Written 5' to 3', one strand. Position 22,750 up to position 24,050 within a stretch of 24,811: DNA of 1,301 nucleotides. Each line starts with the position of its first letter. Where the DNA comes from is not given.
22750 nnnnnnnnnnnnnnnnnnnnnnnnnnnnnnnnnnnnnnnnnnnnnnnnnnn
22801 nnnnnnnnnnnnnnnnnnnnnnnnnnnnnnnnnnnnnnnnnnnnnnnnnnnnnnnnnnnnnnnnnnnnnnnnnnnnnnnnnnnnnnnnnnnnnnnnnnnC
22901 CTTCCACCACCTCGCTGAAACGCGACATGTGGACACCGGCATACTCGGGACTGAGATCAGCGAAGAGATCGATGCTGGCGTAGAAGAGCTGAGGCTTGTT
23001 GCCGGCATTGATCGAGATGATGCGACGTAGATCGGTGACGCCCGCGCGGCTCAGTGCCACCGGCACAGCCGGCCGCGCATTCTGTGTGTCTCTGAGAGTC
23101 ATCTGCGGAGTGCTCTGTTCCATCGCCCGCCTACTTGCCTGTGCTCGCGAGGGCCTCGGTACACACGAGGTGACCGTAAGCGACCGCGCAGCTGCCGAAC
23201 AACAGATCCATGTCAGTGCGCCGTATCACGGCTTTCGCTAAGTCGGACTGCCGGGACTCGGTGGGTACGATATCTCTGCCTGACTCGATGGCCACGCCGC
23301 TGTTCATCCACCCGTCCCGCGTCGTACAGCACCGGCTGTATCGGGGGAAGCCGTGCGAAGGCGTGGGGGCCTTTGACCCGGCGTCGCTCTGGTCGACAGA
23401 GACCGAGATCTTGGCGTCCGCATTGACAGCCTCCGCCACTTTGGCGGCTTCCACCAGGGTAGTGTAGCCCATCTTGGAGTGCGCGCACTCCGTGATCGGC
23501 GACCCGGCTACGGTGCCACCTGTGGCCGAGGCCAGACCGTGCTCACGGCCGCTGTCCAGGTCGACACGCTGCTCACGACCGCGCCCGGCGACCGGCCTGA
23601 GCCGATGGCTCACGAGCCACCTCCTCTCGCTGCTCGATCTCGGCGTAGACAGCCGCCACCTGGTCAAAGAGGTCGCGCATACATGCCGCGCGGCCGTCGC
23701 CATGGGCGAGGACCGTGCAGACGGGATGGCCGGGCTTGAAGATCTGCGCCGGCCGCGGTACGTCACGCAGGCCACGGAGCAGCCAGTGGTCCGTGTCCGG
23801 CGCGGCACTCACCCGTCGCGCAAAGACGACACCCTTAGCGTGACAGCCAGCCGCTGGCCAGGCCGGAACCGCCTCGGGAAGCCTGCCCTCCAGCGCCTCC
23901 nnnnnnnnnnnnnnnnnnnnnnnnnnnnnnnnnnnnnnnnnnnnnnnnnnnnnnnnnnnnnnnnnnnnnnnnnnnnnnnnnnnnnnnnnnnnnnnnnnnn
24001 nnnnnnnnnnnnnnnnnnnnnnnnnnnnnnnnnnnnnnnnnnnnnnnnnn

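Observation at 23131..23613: Unassigned 160-aa ORF embedded between orfY and mptA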

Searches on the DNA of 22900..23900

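Call 82: search_rna_families(source=window, start=22900, end=23900, threshold=evalue, max_evalue=1)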
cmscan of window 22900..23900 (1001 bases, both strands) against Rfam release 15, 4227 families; matches with E-value up to 1: 1.
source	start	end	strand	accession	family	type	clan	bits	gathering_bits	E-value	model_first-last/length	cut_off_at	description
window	22954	23017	+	RF01861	TB9Cs1H1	Gene; snRNA; snoRNA; HACA-box;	-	23.5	55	0.039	1-63/63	no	Trypanosomatid snoRNA TB9Cs1H1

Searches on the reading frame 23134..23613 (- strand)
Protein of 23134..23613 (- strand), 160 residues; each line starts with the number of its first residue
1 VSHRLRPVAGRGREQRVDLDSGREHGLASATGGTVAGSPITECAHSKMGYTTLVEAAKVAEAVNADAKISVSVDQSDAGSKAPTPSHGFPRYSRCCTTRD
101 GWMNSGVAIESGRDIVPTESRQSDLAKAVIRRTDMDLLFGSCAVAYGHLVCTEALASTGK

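Call 5: search_protein_families(library=pfam, proteins=[window:23134-23613:-], max_evalue=1)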
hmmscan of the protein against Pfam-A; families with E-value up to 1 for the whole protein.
window:23134-23613:- (160 aa): 0 families

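Call 6: search_protein_families(library=ncbifam, proteins=[window:23134-23613:-], max_evalue=1)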
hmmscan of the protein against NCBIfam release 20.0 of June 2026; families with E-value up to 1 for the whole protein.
window:23134-23613:- (160 aa): 3 families
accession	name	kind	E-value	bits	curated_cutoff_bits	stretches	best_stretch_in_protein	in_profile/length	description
TIGR03121.1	one_C_dehyd_A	equivalog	5.2e-06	25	392.75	2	21-57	83-119/556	formylmethanofuran dehydrogenase subunit A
NF042911.1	FMH_DH_FwdA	exception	0.017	13.6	950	1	55-118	288-351/569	tungsten-dependent formylmethanofuran dehydrogenase subunit FwdA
NF053641.1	Mfer763_fam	equivalog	0.065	13.4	170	1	92-133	31-71/137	Mfer763 family protein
